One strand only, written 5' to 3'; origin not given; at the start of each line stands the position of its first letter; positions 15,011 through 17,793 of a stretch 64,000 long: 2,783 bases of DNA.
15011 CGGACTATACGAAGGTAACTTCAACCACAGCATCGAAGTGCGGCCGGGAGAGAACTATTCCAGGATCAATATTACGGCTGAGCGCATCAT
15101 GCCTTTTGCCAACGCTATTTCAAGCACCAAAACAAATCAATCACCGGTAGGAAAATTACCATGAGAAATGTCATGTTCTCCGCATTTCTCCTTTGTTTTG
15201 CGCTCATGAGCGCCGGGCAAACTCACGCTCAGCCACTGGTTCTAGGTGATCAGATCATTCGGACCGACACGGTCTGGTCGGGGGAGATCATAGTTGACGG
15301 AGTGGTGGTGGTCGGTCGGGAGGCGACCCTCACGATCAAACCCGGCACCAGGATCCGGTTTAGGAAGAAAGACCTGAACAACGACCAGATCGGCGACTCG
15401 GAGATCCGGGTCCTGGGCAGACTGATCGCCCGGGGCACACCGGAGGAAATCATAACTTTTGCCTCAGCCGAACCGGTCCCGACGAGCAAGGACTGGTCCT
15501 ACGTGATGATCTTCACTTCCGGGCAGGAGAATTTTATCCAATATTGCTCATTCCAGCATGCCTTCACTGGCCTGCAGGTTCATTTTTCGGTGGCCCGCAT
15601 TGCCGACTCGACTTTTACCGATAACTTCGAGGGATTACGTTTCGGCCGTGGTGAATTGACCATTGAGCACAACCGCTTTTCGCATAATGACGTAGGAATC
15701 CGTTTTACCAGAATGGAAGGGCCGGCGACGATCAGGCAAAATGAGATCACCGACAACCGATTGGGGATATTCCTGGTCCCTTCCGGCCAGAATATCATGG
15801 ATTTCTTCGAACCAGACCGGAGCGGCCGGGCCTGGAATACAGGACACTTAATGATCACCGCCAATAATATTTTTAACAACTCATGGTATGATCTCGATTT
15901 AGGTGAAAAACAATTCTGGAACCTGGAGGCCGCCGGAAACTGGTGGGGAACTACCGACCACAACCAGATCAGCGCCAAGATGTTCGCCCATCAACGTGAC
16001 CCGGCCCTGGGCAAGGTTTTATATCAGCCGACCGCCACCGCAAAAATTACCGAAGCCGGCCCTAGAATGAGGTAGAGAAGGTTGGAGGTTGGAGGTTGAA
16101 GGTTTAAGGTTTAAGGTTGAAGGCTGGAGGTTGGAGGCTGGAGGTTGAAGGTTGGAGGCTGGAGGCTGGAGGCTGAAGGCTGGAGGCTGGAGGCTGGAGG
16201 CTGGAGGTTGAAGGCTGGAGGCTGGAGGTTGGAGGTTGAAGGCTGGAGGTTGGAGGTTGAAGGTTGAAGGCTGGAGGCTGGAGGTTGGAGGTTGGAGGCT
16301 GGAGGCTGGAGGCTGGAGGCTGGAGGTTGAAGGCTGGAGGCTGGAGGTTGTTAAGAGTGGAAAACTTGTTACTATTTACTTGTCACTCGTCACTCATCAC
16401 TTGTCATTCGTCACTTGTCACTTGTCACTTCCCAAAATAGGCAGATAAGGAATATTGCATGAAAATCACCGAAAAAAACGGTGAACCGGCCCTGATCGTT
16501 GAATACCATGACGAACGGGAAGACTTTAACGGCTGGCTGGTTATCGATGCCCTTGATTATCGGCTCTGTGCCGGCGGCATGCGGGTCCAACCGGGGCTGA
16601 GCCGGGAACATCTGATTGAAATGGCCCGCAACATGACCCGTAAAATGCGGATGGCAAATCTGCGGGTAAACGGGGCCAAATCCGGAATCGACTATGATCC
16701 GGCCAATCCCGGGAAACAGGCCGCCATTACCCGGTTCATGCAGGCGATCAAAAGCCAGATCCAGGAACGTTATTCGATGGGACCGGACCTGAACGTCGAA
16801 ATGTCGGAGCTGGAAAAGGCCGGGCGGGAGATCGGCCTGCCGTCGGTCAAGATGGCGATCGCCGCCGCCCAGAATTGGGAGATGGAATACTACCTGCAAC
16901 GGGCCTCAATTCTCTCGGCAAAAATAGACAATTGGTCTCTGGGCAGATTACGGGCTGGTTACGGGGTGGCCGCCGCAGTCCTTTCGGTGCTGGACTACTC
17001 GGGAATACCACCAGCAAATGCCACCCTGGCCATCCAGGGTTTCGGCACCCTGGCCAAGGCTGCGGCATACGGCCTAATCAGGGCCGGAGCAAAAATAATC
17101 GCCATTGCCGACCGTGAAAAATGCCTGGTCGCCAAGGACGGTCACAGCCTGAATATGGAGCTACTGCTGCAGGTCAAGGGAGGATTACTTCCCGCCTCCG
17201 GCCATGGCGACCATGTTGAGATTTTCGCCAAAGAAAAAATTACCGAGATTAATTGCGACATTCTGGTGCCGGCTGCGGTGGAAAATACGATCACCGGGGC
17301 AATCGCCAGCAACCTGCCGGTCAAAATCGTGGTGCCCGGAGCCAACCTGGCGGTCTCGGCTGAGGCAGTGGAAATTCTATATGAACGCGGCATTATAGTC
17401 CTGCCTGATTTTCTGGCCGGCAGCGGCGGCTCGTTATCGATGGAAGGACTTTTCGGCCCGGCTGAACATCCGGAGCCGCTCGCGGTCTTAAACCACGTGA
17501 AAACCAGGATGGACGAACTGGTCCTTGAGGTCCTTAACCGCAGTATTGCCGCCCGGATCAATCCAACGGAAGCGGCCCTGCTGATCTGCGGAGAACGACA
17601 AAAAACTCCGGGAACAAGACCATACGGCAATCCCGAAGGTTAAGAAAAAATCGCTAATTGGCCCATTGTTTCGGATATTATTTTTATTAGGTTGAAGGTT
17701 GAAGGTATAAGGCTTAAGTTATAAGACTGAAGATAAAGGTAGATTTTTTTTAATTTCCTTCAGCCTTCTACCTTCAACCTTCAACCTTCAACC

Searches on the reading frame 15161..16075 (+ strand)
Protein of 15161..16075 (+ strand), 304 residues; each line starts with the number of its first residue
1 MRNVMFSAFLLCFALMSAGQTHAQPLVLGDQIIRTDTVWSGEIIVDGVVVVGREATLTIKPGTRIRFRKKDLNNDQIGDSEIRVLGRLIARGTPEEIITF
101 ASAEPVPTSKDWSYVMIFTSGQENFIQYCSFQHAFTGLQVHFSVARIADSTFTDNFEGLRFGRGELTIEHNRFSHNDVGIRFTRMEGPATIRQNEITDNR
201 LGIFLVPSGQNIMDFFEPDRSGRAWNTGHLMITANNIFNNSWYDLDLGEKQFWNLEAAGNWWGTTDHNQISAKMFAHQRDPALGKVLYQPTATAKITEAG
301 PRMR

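Call 59: find_encoding_contigs(protein=window:15161-16075:+, flank=3000, max_places=5)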
Protein window:15161-16075:+ (304 aa): 3 contigs read that carry it; 2 places shown.
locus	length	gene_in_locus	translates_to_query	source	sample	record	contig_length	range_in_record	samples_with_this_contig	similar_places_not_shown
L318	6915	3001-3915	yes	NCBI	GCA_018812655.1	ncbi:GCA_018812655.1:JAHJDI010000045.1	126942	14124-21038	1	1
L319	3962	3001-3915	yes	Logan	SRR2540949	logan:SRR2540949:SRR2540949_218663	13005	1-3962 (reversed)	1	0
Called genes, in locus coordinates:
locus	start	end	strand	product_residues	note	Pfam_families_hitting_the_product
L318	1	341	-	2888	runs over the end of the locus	PF14522:Cytochrome_C7 (faint), PF14537:Cytochrom_c3_2 (faint), PF22113:Mtrc-MtrF_II-IV_dom (weak)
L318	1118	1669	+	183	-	-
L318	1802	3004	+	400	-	PF10670:DUF4198 (faint), PF13620:CarboxypepD_reg (faint)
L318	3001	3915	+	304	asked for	PF05048:NosD, PF13229:Beta_helix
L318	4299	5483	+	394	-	PF02812:ELFV_dehydrog_N, PF00208:ELFV_dehydrog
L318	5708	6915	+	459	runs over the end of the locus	PF00206:Lyase_1, PF10397:ADSL_C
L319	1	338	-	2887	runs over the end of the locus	PF14522:Cytochrome_C7 (faint), PF14537:Cytochrom_c3_2 (faint), PF22113:Mtrc-MtrF_II-IV_dom (weak)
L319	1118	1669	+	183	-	-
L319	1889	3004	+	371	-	PF10670:DUF4198 (faint), PF13620:CarboxypepD_reg (faint)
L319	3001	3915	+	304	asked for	PF05048:NosD, PF13229:Beta_helix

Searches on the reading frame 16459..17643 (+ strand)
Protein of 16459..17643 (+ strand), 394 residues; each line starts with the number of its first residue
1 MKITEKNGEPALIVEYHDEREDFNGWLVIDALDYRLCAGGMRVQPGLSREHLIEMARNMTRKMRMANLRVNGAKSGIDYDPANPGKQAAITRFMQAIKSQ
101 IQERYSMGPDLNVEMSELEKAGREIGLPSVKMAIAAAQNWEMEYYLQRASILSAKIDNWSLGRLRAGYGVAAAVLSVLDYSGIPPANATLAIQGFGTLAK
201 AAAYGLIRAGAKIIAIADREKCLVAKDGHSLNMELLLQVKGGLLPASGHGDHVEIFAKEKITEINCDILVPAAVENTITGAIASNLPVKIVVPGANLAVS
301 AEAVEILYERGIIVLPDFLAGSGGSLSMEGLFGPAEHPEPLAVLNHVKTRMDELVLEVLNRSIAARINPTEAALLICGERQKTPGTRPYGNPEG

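Call 10: find_encoding_contigs(protein=window:16459-17643:+, flank=10000, max_places=10)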
Protein window:16459-17643:+ (394 aa): 3 contigs read that carry it; 2 places shown.
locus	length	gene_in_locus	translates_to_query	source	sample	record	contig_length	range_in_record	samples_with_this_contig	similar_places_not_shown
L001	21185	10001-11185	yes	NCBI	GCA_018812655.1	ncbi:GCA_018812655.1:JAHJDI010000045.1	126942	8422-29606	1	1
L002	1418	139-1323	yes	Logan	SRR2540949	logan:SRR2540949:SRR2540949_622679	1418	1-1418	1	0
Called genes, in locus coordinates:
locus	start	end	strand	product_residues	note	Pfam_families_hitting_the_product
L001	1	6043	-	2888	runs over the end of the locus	PF14522:Cytochrome_C7 (faint), PF14537:Cytochrom_c3_2 (faint), PF22113:Mtrc-MtrF_II-IV_dom (weak)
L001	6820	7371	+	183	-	-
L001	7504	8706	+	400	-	PF10670:DUF4198 (faint), PF13620:CarboxypepD_reg (faint)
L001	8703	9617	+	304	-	PF05048:NosD, PF13229:Beta_helix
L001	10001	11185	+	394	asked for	PF02812:ELFV_dehydrog_N, PF00208:ELFV_dehydrog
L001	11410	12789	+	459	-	PF00206:Lyase_1, PF10397:ADSL_C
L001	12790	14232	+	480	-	PF00206:Lyase_1, PF10397:ADSL_C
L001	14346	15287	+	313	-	PF03824:NicO, PF13386:DsbD_2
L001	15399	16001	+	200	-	PF04069:OpuAC (faint)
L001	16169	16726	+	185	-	PF13176:TPR_7 (faint), PF13424:TPR_12 (weak), PF13414:TPR_11, PF14559:TPR_19, PF13431:TPR_17 (weak), PF00515:TPR_1 (weak), PF07719:TPR_2 (weak), PF13181:TPR_8 (weak), +5 more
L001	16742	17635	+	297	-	PF12974:Phosphonate-bd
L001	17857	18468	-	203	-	PF00633:HHH (faint), PF12836:HHH_3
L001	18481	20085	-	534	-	PF00682:HMGL-like, PF22617:HCS_D2, PF08502:LeuA_dimer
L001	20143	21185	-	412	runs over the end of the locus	PF00696:AA_kinase, PF01842:ACT, PF22468:ACT_9, PF13840:ACT_7, PF22468:ACT_9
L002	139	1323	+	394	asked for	PF02812:ELFV_dehydrog_N, PF00208:ELFV_dehydrog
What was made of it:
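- Flanking genes are metabolic, not surface antigens (call 10).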

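Call 18: find_homologous_proteins(query=window:16459-17643:+, max_evalue=1e-30)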
Query window:16459-17643:+ (394 aa): 510 proteins with E <= 1e-30 among 8000 candidates; the best 120 are listed.
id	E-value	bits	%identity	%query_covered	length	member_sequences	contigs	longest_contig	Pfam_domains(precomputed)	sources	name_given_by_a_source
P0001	1.9e-256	868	100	100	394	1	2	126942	PF02812.24,PF00208.28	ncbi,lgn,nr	ncbi:MAG: Glu/Leu/Phe/Val dehydrogenase [Proteobacteria bacterium]|nr:Glu/Leu/Phe/Val dehydrogenase 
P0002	4.3e-155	534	62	97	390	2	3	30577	PF02812.24,PF00208.28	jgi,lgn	-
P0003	5.8e-150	518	62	97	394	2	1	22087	PF02812.24,PF00208.28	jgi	jgi:glutamate dehydrogenase (NAD(P)+)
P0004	5.1e-149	514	62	97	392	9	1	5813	PF02812.24,PF00208.28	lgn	-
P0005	8.8e-149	514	60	99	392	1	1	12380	PF02812.24,PF00208.28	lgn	-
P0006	9.0e-149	514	61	97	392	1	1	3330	PF02812.24,PF00208.28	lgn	-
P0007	4.4e-148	511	62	97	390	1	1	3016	PF02812.24,PF00208.28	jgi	jgi:glutamate dehydrogenase (NAD(P)+)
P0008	5.7e-146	504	61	99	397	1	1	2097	PF02812.24,PF00208.28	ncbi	-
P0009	1.0e-145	504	59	99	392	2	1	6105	PF02812.24,PF00208.28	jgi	-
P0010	1.7e-145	503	61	99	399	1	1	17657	PF02812.24,PF00208.28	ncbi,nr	ncbi:MAG: Glu/Leu/Phe/Val dehydrogenase dimerization domain-containing protein [Desulfobulbaceae bac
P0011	2.6e-145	502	60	97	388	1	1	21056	PF02812.24,PF00208.28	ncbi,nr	ncbi:MAG: hypothetical protein M8357_13460 [Desulfobulbaceae bacterium]|nr:hypothetical protein [Des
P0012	3.8e-145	502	60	97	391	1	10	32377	PF02812.24,PF00208.28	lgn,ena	-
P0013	5.7e-145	501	59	99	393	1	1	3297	PF02812.24,PF00208.28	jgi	-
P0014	1.3e-144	500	60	97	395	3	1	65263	PF02812.24,PF00208.28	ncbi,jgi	jgi:glutamate dehydrogenase (NAD(P)+)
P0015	2.3e-144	499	61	97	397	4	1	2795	PF02812.24,PF00208.28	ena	-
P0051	4.0e-139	482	58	97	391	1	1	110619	PF02812.24,PF00208.28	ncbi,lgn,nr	ncbi:MAG: hypothetical protein KJ950_15050 [Proteobacteria bacterium]|nr:hypothetical protein [Pseud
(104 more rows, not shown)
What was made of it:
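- On Prokaryotic long simple-sequence repeat (LSSR), 5-11-nt unit class: The nearest homologue of the flanking gene is 62% identical (call 18).
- On Cyanobacterial STRR: Flanking proteins have Desulfobulbaceae/Desulfobulbales best hits (call 18).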

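Call 19: find_encoding_contigs(protein=P0002, flank=10000, max_places=3)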
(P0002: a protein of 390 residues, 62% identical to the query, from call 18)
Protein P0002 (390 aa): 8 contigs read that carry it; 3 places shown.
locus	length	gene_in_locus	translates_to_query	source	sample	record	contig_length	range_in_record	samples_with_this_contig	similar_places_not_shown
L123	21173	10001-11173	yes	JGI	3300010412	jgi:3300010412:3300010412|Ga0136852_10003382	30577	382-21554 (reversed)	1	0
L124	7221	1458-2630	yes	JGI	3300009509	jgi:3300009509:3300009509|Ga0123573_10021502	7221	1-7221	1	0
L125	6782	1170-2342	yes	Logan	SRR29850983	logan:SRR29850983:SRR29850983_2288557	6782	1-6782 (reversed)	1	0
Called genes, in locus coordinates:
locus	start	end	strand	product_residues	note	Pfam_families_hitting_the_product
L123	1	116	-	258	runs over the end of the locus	PF00483:NTP_transferase, PF12804:NTP_transf_3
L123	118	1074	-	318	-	PF00535:Glycos_transf_2, PF10111:Glyco_tranf_2_2 (faint), PF13641:Glyco_tranf_2_3 (weak)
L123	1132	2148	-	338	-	PF00535:Glycos_transf_2, PF13641:Glyco_tranf_2_3, PF10111:Glyco_tranf_2_2, PF13506:Glyco_transf_21 (faint)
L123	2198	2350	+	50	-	-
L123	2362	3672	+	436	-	PF12837:Fer4_6 (faint), PF14697:Fer4_21 (weak), PF00037:Fer4 (faint), PF12838:Fer4_7, PF13187:Fer4_9 (weak)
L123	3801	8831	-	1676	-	PF02085:Cytochrom_CIII (faint), PF14522:Cytochrome_C7 (faint), PF22113:Mtrc-MtrF_II-IV_dom (faint), PF14537:Cytochrom_c3_2 (faint), PF10102:DUF2341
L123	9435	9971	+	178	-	-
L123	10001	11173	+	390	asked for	PF02812:ELFV_dehydrog_N, PF00208:ELFV_dehydrog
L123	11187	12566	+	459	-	PF00206:Lyase_1, PF10397:ADSL_C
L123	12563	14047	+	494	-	PF00206:Lyase_1, PF10397:ADSL_C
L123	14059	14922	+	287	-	-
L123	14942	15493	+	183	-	PF13371:TPR_9 (faint), PF13428:TPR_14 (faint), PF23914:TPR_CcmH_CycH (weak), PF13431:TPR_17 (faint), PF13424:TPR_12, PF07719:TPR_2 (weak), PF13414:TPR_11 (weak), PF13432:TPR_16 (weak), +6 more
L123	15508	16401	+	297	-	PF12974:Phosphonate-bd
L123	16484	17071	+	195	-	PF04955:HupE_UreJ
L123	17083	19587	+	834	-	PF28492:Beta_helix_4 (faint), PF13229:Beta_helix (weak), PF07602:DUF1565 (faint), PF13229:Beta_helix (weak), PF05048:NosD, PF13229:Beta_helix, PF05048:NosD, PF13229:Beta_helix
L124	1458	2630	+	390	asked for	PF02812:ELFV_dehydrog_N, PF00208:ELFV_dehydrog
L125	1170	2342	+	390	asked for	PF02812:ELFV_dehydrog_N, PF00208:ELFV_dehydrog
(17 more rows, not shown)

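Call 20: find_encoding_contigs(protein=P0051, flank=10000, max_places=2)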
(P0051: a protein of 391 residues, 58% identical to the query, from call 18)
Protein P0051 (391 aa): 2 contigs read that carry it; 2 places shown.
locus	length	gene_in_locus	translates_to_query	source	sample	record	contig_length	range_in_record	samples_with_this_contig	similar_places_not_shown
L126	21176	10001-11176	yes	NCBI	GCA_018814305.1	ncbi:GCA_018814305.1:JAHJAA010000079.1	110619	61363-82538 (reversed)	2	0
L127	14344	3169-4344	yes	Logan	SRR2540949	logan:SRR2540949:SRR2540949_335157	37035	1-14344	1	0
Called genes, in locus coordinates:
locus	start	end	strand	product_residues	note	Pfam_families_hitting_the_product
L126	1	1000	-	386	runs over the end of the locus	PF02350:Epimerase_2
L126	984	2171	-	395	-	PF01041:DegT_DnrJ_EryC1, PF00155:Aminotran_1_2 (weak)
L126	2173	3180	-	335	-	PF00106:adh_short, PF01073:3Beta_HSD, PF01370:Epimerase, PF02719:Polysacc_synt_2, PF04321:RmlD_sub_bind, PF05368:NmrA, PF07993:NAD_binding_4, PF13460:NAD_binding_10, +1 more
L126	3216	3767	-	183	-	PF01022:HTH_5 (weak)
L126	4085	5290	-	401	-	PF13439:Glyco_transf_4, PF13579:Glyco_trans_4_4, PF13477:Glyco_trans_4_2 (weak), PF20706:GT4-conflict, PF00534:Glycos_transf_1, PF13692:Glyco_trans_1_4, PF13524:Glyco_trans_1_2 (weak)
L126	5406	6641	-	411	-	PF00155:Aminotran_1_2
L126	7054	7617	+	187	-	-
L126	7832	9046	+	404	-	PF23193:NOMO_3rd (faint), PF13620:CarboxypepD_reg (weak)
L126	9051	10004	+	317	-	PF05048:NosD, PF13229:Beta_helix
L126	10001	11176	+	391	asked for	PF02812:ELFV_dehydrog_N, PF00208:ELFV_dehydrog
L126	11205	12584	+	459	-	PF00206:Lyase_1, PF10397:ADSL_C (weak)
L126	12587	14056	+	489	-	PF00206:Lyase_1, PF10397:ADSL_C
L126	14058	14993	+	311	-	PF03824:NicO, PF13386:DsbD_2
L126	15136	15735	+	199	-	PF04069:OpuAC (weak)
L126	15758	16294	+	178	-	PF14559:TPR_19 (faint), PF24575:TPR_Slam (faint), PF13424:TPR_12 (faint), PF13431:TPR_17 (faint), PF25064:ARM_TT21_5th (weak), PF13432:TPR_16, PF13371:TPR_9 (weak), PF13414:TPR_11 (weak), +8 more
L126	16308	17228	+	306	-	PF12974:Phosphonate-bd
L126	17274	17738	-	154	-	PF14520:HHH_5 (faint), PF12836:HHH_3, PF00633:HHH (faint)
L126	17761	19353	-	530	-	PF00682:HMGL-like, PF22617:HCS_D2, PF08502:LeuA_dimer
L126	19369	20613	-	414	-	PF00696:AA_kinase, PF01842:ACT, PF22468:ACT_9 (weak), PF13840:ACT_7, PF22468:ACT_9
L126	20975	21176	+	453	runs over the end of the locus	PF01551:Peptidase_M23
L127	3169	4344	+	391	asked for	PF02812:ELFV_dehydrog_N, PF00208:ELFV_dehydrog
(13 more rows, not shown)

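Call 21: find_encoding_contigs(protein=P0014, flank=10000, max_places=2)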
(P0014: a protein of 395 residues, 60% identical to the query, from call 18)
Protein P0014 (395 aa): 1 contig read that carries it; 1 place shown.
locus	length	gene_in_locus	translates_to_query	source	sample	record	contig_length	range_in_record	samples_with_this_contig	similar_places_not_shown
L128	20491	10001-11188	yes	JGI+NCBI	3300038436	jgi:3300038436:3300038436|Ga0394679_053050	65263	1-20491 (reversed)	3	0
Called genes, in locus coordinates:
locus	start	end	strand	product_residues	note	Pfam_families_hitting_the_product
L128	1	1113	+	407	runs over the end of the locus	PF02113:Peptidase_S13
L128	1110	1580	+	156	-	-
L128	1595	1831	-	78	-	-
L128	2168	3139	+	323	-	PF05573:NosL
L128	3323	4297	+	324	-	PF00850:Hist_deacetyl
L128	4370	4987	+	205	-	PF00571:CBS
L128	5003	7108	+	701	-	PF02629:CoA_binding, PF13380:CoA_binding_2, PF13607:Succ_CoA_lig, PF00549:Ligase_CoA (faint), PF19045:Ligase_CoA_2, PF13549:ATP-grasp_5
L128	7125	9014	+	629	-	PF02550:AcetylCoA_hydro, PF13336:AcetylCoA_hyd_C, PF00583:Acetyltransf_1, PF13302:Acetyltransf_3 (weak), PF13420:Acetyltransf_4 (weak)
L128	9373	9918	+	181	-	-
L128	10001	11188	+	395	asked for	PF02812:ELFV_dehydrog_N, PF00208:ELFV_dehydrog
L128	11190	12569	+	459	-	PF00206:Lyase_1, PF10397:ADSL_C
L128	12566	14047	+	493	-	PF00206:Lyase_1, PF10397:ADSL_C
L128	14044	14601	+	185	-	PF13431:TPR_17 (faint), PF13371:TPR_9 (faint), PF00515:TPR_1 (faint), PF07719:TPR_2 (faint), PF13181:TPR_8 (faint), PF13374:TPR_10 (faint), PF13424:TPR_12 (faint), PF13432:TPR_16 (weak), +3 more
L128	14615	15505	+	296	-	PF12974:Phosphonate-bd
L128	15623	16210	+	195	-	PF04955:HupE_UreJ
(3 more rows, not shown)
